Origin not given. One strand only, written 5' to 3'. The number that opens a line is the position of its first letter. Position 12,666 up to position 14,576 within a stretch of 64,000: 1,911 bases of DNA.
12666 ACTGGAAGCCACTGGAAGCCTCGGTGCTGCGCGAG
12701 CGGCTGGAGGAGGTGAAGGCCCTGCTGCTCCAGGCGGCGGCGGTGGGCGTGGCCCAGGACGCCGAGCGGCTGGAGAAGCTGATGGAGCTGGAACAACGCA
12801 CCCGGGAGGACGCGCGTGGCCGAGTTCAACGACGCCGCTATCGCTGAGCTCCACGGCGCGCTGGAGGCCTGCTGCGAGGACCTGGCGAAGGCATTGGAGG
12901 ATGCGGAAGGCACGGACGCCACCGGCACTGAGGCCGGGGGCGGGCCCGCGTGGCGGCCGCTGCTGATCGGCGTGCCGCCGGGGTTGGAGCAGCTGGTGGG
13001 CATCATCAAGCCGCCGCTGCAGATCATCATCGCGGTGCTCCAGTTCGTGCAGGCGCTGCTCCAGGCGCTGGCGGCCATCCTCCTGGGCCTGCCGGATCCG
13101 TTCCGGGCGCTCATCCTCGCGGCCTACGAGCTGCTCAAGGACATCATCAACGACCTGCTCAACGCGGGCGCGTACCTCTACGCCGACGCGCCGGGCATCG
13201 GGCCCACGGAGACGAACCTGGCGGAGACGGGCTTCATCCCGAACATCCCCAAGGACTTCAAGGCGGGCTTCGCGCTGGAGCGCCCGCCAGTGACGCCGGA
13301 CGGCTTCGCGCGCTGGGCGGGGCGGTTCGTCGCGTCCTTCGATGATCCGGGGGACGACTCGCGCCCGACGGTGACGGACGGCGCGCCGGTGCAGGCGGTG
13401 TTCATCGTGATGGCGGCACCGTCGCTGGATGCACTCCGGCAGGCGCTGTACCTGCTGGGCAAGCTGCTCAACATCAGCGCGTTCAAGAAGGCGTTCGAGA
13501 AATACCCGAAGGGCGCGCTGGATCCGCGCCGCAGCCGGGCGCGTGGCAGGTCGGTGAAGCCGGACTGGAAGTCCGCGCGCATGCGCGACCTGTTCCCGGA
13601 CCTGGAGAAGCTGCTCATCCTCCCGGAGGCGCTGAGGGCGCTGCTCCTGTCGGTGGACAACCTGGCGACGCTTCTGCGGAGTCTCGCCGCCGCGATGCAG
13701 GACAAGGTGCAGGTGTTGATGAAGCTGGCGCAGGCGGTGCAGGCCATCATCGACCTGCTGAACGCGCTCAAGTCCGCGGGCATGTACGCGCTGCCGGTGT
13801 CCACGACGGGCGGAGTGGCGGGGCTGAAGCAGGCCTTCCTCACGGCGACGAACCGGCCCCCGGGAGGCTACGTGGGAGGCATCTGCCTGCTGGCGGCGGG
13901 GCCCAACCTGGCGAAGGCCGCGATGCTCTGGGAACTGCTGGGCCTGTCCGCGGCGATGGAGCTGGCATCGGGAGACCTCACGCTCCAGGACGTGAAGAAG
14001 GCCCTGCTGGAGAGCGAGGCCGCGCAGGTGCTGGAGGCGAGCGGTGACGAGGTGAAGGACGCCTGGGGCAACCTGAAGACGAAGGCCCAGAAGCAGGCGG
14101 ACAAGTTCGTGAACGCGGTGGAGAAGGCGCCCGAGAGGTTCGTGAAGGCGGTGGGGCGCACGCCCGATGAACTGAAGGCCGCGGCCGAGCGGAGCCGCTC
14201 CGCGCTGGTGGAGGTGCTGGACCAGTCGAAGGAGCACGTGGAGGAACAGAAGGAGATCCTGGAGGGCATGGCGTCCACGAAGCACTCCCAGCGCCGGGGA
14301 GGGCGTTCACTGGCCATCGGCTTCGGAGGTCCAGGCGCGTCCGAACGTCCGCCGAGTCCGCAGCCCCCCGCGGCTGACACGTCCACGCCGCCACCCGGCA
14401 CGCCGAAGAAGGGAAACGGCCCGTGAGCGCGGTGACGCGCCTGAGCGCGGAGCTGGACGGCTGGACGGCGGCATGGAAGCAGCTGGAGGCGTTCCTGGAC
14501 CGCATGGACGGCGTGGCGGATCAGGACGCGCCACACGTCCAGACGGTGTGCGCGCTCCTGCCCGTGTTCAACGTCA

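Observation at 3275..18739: Eleven-gene translationally coupled operon built around a phage baseplate spike with no recognisable sheath/tube partners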

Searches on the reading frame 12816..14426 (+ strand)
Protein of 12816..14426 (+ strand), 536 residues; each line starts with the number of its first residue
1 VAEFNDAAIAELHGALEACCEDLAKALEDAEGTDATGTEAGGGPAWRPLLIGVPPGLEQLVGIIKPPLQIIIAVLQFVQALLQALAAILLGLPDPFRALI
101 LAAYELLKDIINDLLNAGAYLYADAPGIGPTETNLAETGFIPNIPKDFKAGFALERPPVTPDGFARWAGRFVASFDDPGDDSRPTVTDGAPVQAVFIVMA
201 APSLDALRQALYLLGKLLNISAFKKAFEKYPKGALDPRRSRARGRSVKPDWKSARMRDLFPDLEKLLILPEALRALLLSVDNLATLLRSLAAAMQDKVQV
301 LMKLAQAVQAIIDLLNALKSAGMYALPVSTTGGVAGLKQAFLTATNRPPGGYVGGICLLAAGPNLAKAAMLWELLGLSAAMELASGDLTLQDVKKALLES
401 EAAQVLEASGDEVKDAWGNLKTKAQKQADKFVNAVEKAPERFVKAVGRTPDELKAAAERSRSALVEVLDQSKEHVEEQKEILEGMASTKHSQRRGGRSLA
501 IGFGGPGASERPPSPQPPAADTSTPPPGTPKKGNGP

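Call 4: search_protein_families(library=pfam, proteins=[window:12816-14426:+], max_evalue=0.01)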
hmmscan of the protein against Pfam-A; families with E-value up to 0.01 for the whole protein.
window:12816-14426:+ (536 aa): 0 families

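Call 8: search_protein_families(library=ncbifam, proteins=[window:12816-14426:+], max_evalue=0.01)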
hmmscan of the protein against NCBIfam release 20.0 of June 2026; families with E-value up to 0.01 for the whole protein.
window:12816-14426:+ (536 aa): 0 families

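Call 9: search_protein_families(library=phrogs, proteins=[window:12816-14426:+], max_evalue=0.01)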
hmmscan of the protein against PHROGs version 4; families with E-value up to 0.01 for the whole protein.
window:12816-14426:+ (536 aa): 4 families
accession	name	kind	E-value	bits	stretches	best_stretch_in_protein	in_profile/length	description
phrog_184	-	tail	0.0013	19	0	395-490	135-232/411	baseplate hub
phrog_305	-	tail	0.0014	18.3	1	69-457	497-661/1001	tail length tape measure protein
phrog_1752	-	head and packaging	0.0024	17.7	1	269-483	465-667/828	head maturation protease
phrog_3288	-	transcription regulation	0.003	17.4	1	405-480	390-468/531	transcriptional regulator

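Call 33: search_solved_structures(query=A2, max_evalue=1)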
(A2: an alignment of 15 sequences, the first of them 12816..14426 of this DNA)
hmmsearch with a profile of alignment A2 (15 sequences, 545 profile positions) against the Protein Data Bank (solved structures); distinct sequences matched with E-value up to 1: 12.
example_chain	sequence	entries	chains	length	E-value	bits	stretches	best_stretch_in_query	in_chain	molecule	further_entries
5le4_A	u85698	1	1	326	0.00035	22.6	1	196-251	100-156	DD_D12_11_D12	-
9ugr_A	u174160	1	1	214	0.016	17.1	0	413-500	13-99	Syn-F4-Link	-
6nyk_A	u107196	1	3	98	0.021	16.7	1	280-335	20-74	Design construct XAX_GGDQ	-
8r8n_A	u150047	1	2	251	0.029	16.3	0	421-529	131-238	HalluTIM2-2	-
8fjg_A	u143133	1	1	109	0.033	16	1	406-500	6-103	H12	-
6nyi_A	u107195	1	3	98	0.044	15.6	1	280-335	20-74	Design construct XXA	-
6nz1_A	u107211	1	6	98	0.11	14.3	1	280-335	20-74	Design construct XXA_GVDQ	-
5cwb_A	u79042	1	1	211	0.17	13.7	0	437-500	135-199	Designed helical repeat protein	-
6nye_A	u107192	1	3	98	0.22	13.3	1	280-335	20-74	Design construct XAX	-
1ya9_A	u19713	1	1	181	0.33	12.8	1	410-514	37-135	Apolipoprotein E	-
6pfp_A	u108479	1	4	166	0.77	11.6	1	413-501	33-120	Myosin-7 fused to GP7 and EB1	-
9jxq_C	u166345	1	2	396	0.82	11.5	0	104-131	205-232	Kinase D-interacting substrate of 220 kDa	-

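Call 42: find_homologous_proteins(query=window:12816-14426:+, max_evalue=0.001)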
Query window:12816-14426:+ (536 aa): 82 proteins with E <= 0.001 among 8000 candidates.
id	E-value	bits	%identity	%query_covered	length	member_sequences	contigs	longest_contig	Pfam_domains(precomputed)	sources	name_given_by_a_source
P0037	0.0e+0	1151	99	100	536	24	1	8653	-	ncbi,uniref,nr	ncbi:hypothetical protein HRD49_30550 [Corallococcus exiguus]|uniref:hypothetical protein n=1 Tax=Co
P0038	0.0e+0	1070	91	100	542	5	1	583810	-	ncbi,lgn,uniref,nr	ncbi:hypothetical protein [Corallococcus caeni]|uniref:Type IV secretion protein Rhs n=1 Tax=Corallo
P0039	0.0e+0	1055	92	100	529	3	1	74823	-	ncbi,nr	ncbi:hypothetical protein D7Y23_09090 [Corallococcus sp. AB050B]|nr:hypothetical protein D7Y23_09090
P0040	0.0e+0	1043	90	100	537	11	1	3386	-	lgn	-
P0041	1.0e-286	970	84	100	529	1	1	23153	-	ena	-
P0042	9.6e-269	911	79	100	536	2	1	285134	-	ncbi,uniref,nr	ncbi:hypothetical protein OV207_11695 [Corallococcus sp. BB11-1]|uniref:hypothetical protein n=1 Tax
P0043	1.3e-265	900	78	100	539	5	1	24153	-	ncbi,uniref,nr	ncbi:hypothetical protein D7X74_21005 [Corallococcus sp. CA047B]|uniref:hypothetical protein n=1 Tax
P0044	4.2e-263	892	77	100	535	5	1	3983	-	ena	-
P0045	6.7e-213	726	90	68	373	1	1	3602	-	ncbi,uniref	ncbi:hypothetical protein D7W79_40110, partial [Corallococcus exercitus]|uniref:hypothetical protein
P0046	1.4e-191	656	62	94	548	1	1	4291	-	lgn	-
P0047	2.6e-186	639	62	94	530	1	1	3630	-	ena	-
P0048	1.1e-183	630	57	99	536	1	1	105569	-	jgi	jgi:hypothetical protein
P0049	1.3e-181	623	60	93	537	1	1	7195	-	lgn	-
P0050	1.1e-179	617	60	92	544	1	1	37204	-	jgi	jgi:hypothetical protein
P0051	1.8e-179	616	57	94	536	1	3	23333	-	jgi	jgi:hypothetical protein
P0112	3.5e-92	328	39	94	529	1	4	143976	-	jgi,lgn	jgi:hypothetical protein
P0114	1.9e-85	306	39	88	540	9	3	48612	-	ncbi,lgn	-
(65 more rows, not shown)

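Call 53: predict_structure(alignment_id=A7)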
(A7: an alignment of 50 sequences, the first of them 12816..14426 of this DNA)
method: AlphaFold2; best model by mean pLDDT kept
length: 536 residues; sequences in the alignment: 50
mean_pLDDT: 66.3   pTM: 0.50
mean pLDDT of the five models: 66.3, 62.4, 62.3, 61.8, 59.9
residues with pLDDT >= 90: 50; 70-90: 182; 50-70: 192; < 50: 112
segments of 3 or more residues with pLDDT < 50: 1-5, 33-40, 52-57, 220-249, 401-403, 405-410, 412-414, 497-515, 517-529, 532-536
pLDDT, mean of each block of 10 residues (from residue 1): 44 65 69 45 75 48 66 71 61 63 74 63 65 52 69 75 84 78 70 86 72 60 39 39 44 67 77 72 59 69 65 58 84 89 87 83 68 58 51 60 46 52 79 93 92 92 91 83 88 56 37 44 46 44
secondary structure, 60 per line:
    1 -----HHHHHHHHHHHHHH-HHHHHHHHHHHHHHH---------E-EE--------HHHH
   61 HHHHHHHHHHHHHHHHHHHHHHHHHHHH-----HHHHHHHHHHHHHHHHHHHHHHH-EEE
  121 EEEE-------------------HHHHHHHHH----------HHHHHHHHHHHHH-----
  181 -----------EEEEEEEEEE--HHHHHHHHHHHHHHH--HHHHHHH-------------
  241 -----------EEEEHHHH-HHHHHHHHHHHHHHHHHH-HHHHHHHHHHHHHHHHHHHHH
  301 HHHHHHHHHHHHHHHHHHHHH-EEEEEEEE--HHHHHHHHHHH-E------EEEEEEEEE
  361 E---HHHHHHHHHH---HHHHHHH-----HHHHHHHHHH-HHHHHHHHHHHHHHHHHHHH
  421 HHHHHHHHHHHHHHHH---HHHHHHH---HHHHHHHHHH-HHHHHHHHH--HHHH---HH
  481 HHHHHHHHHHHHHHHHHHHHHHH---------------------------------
elements in order: H6-19 H21-35 H57-88 H94-116 E118-124 H144-152 H163-175 E192-201 H204-218 H221-227 E252-255 H256-259 H261-278 H280-321 E323-330 H333-343 E352-361 H365-374 H378-384 H390-399 H401-436 H440-446 H450-459 H461-469 H472-475 H479-503

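Call 88: search_protein_families(library=phrogs, alignment_id=A7, max_evalue=0.01)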
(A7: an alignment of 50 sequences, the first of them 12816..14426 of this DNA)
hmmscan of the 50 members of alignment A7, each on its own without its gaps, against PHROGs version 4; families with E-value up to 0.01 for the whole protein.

A. member 1, window:12816-14426:+ (536 aa): 4 families
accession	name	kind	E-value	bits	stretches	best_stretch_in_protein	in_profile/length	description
phrog_184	-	tail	0.0013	19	0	395-490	135-232/411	baseplate hub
phrog_305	-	tail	0.0014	18.3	1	69-457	497-661/1001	tail length tape measure protein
phrog_1752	-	head and packaging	0.0024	17.7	1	269-483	465-667/828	head maturation protease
phrog_3288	-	transcription regulation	0.003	17.4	1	405-480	390-468/531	transcriptional regulator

B. families by the number of members that match (of 50 scanned): 10 families
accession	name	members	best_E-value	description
phrog_305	-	10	2.1e-07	tail length tape measure protein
phrog_1535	-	4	0.0027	tail length tape measure protein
phrog_4200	-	2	0.00028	tail length tape measure protein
phrog_1204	-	1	0.00016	tail protein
phrog_184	-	1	0.0013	baseplate hub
phrog_1752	-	1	0.0024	head maturation protease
phrog_3288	-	1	0.003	transcriptional regulator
phrog_22591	-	1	0.0048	-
phrog_5493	-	1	0.0056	tail length tape measure protein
phrog_6435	-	1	0.0095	tail length tape measure protein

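Call 94: find_encoding_contigs(protein=P0112, flank=10000, max_places=1)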
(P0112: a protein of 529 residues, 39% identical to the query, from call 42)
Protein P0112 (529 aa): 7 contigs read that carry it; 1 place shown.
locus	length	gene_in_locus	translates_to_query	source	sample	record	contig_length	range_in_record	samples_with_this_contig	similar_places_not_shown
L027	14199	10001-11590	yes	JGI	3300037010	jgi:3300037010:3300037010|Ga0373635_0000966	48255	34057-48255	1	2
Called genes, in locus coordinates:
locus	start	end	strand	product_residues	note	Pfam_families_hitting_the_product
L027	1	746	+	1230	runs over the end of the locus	PF09684:Tail_P2_I (weak), PF24681:Kelch_KLHDC2_KLHL20_DRC7 (weak), PF24981:Beta-prop_ATRN-LZTR1 (weak), PF13415:Beta-prop_FBX42 (weak)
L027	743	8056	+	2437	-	PF20129:DUF6519 (faint), PF13229:Beta_helix (faint)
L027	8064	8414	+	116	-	-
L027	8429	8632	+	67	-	-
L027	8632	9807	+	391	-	PF04717:Phage_base_V, PF22178:Gp5_trimer_C (weak), PF06715:Gp5_C (weak)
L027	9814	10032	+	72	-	-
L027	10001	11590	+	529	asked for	-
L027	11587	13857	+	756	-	-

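Call 95: find_encoding_contigs(protein=P0114, flank=10000, max_places=1)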
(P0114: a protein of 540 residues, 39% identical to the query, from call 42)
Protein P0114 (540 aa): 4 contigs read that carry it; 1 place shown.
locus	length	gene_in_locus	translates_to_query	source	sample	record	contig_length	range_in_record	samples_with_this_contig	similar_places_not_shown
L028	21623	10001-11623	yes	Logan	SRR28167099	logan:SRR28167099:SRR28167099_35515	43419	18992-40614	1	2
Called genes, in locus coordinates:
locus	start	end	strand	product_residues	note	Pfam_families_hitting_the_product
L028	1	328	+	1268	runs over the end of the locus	PF24681:Kelch_KLHDC2_KLHL20_DRC7 (weak)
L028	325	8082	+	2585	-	PF13229:Beta_helix (faint)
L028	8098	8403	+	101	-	-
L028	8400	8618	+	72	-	-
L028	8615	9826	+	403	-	PF04717:Phage_base_V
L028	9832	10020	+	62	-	-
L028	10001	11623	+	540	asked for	-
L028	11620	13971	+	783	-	-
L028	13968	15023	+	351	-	-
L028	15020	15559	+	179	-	-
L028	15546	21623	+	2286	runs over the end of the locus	PF00191:Annexin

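Call 102: find_related_loci(query=A7, collection=viral_contigs, flank=10000)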
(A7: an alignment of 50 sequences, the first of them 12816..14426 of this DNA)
Query A7 (536 aa) in viral_contigs; peptide patterns used: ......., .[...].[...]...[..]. (x = any residue, [..] = any of these).
30 stretches matched a pattern; 7 encode a relative of the query (tblastn E <= 1e-3); 7 distinct loci.
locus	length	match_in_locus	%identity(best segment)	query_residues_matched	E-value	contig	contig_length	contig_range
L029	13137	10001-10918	29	39-361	9e-22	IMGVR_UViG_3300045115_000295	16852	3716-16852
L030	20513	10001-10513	28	60-228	3e-14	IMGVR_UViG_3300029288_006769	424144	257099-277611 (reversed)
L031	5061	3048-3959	27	44-364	9e-14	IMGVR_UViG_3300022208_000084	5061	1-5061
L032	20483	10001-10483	33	174-340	1e-12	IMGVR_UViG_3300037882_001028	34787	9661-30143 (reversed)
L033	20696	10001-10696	23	2-228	2e-10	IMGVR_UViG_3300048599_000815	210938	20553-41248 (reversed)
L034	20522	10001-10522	25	57-228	2e-7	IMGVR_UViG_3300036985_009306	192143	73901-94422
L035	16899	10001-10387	23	36-189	2e-5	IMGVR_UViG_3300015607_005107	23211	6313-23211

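Call 103: search_dna_similar(query=window:12816-14426:+, collection=phages, mode=protein, max_evalue=0.001, max_rows=20)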
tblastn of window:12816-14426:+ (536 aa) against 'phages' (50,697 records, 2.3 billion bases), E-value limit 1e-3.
No match.

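Call 110: search_dna_similar(query=L032:9464-10603:+, collection=phages, mode=protein, max_evalue=0.001, max_rows=15)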
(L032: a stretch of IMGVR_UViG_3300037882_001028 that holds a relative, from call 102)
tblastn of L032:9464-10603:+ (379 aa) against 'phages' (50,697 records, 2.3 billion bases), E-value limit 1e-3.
No match.

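Call 111: search_dna_similar(query=L032:3399-5801:+, collection=phages, mode=protein, max_evalue=0.001, max_rows=10)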
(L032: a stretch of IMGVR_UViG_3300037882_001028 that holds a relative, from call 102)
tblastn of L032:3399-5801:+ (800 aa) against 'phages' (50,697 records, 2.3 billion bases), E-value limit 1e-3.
Records with a match: 1261; places in all: 1268; records where one place covers at least 80% of the query: 0.
Best place of each record, by identity: <60% 1261.
By first word of the organism name: Escherichia 302; Stx2a-converting 124; Klebsiella 119; Acinetobacter 104; Pseudomonas 90; Salmonella 79; Stx1a-converting 47; Bacillus 41; Enterobacteria 31; Vibrio 27; and 63 more.
By host as written in the record: - 337; Escherichia coli 65; Klebsiella pneumoniae 46; Escherichia coli DSM 12242 43; Acinetobacter baumannii 37; Pseudomonas aeruginosa 26; Escherichia coli K-12 MG1655 16; Campylobacter jejuni 15; and 352 more.
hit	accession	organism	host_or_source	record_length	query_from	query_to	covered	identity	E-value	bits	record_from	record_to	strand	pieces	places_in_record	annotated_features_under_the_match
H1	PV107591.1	Acinetobacter phage vB_AbaS_qsb1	Acinetobacter baumannii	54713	575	735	20%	35.8%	1e-8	65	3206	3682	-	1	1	lysozyme RrrD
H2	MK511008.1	Pseudomonas phage vB_Pae_CF124b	Pseudomonas aeruginosa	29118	575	726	19%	37.3%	1e-12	78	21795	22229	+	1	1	lysozyme | hypothetical protein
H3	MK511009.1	Pseudomonas phage vB_Pae_CF136b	Pseudomonas aeruginosa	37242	575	726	19%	37.3%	1e-12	78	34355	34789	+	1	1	lysozyme | hypothetical protein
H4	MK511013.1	Pseudomonas phage vB_Pae_BR161a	Pseudomonas aeruginosa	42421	575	726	19%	37.3%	1e-12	78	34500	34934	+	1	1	lysozyme | hypothetical protein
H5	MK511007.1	Pseudomonas phage vB_Pae_CF121b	Pseudomonas aeruginosa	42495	575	726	19%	37.3%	1e-12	78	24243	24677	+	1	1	lysozyme | hypothetical protein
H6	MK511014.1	Pseudomonas phage vB_Pae_BR243a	Pseudomonas aeruginosa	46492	575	726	19%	37.3%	1e-12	78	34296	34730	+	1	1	lysozyme | hypothetical protein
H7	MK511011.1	Pseudomonas phage vB_Pae_CF213a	Pseudomonas aeruginosa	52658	575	726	19%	37.3%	1e-12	78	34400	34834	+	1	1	lysozyme | hypothetical protein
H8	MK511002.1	Pseudomonas phage vB_Pae_CF57a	Pseudomonas aeruginosa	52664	575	726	19%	37.3%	1e-12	78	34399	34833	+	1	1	lysozyme | hypothetical protein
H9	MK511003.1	Pseudomonas phage vB_Pae_CF65a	Pseudomonas aeruginosa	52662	575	726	19%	37.3%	1e-12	78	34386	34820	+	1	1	lysozyme | hypothetical protein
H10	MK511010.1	Pseudomonas phage vB_Pae_CF177c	Pseudomonas aeruginosa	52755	575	726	19%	37.3%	1e-12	78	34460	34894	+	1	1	lysozyme | hypothetical protein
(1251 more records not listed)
